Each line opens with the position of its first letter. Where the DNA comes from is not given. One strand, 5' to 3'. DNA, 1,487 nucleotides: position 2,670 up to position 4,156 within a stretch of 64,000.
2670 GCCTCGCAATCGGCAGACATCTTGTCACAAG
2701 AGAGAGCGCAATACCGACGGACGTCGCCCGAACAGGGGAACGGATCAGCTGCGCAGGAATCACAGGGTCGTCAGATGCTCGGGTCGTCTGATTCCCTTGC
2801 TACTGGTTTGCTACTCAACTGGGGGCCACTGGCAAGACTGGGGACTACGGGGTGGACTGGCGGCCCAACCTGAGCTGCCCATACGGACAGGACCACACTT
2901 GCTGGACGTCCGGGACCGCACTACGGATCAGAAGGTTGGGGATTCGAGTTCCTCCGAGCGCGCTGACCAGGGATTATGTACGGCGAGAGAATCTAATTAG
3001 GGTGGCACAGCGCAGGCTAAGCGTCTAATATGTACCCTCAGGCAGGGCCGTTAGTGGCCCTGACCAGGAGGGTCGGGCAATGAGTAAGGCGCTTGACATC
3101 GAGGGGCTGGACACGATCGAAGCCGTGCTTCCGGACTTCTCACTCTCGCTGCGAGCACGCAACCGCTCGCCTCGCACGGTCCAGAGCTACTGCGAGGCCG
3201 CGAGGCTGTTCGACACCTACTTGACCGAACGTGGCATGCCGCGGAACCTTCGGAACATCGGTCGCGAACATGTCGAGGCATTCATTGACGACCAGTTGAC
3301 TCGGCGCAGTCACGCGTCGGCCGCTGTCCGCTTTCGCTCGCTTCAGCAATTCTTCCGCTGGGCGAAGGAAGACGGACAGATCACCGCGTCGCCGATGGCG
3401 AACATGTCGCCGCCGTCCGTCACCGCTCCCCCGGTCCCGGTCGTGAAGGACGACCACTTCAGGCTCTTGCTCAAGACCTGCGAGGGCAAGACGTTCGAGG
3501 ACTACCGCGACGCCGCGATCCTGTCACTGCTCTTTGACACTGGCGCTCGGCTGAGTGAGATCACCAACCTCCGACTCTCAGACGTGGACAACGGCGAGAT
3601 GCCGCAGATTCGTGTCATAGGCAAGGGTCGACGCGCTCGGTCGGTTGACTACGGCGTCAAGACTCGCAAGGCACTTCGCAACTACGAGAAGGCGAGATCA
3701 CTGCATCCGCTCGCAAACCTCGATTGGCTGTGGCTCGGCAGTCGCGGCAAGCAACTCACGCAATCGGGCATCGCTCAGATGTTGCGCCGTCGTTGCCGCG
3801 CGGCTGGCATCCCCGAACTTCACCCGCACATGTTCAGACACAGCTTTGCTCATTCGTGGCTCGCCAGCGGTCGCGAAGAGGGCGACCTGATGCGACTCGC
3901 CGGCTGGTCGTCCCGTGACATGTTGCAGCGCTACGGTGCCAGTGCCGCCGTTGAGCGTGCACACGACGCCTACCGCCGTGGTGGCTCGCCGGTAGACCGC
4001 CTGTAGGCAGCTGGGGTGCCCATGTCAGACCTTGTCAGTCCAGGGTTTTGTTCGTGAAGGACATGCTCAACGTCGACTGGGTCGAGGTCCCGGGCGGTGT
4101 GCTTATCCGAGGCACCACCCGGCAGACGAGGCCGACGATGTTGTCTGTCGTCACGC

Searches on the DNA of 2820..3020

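Call 72: search_rna_families(source=window, start=2820, end=3020, threshold=evalue, max_evalue=1, show_alignments=1)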
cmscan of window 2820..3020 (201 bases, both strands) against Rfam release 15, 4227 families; matches with E-value up to 1: 0.
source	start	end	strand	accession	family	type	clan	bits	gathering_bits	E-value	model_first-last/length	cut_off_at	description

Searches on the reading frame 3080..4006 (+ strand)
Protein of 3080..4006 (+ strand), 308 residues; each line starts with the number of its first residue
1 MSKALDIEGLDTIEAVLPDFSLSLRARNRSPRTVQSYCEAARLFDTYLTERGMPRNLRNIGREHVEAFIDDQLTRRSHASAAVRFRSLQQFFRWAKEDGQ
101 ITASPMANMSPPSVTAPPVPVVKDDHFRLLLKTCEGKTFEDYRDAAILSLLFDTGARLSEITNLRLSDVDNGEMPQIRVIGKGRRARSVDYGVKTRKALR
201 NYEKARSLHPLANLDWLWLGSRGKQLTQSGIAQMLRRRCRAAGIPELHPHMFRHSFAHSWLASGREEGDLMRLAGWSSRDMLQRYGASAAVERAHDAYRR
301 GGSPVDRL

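Call 43: search_protein_families(library=pfam, proteins=[window:3080-4006:+], max_evalue=0.01)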
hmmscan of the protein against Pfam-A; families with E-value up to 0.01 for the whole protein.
window:3080-4006:+ (308 aa): 3 families
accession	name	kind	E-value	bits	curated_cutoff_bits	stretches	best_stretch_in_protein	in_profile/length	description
PF00589.27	Phage_integrase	-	3.2e-26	92.6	27.1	1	124-289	5-169/172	Phage integrase family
PF02899.23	Phage_int_SAM_1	-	1.9e-08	34.9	22.3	1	25-97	10-81/83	Phage integrase, N-terminal SAM-like domain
PF13495.12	Phage_int_SAM_4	-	4.4e-07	30.6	27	1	19-98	4-81/85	Phage integrase, N-terminal SAM-like domain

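Call 79: search_protein_families(library=ncbifam, proteins=[window:3080-4006:+], max_evalue=0.01)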
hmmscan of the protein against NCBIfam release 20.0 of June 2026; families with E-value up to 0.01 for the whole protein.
window:3080-4006:+ (308 aa): 10 families
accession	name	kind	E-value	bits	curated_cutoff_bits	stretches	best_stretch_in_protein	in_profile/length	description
TIGR02224.1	recomb_XerC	equivalog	8.4e-45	153.4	335.15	1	25-285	8-274/295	tyrosine recombinase XerC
TIGR02225.1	recomb_XerD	equivalog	4.6e-40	137.8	329.6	1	26-265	10-251/290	site-specific tyrosine recombinase XerD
NF001399.0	PRK00283.1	subfamily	2.1e-39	135.5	279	1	27-264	20-259/300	tyrosine recombinase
NF040815.2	recomb_XerA_Arch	equivalog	3e-37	128.6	220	1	19-285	2-251/263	site-specific tyrosine recombinase/integron integrase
NF002331.0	PRK01287.1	subfamily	1.4e-25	90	371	1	12-267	25-291/365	site-specific tyrosine recombinase XerC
NF003462.0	PRK05084.1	equivalog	9.9e-19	67.3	267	1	141-277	194-333/360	tyrosine recombinase XerS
TIGR02249.1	integrase_gron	subfamily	2.2e-14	53.6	265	1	19-209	4-184/315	integron integrase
NF007370.0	PRK09870.1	subfamily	6.1e-12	45.6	221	1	128-259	19-150/200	tyrosine-type DNA invertase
NF007371.0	PRK09871.1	subfamily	7.6e-07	28.9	222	1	133-290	19-176/198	tyrosine-type DNA invertase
NF011946.0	PRK15417.1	equivalog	1.2e-05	24.6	435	0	23-200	23-189/337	integron integrase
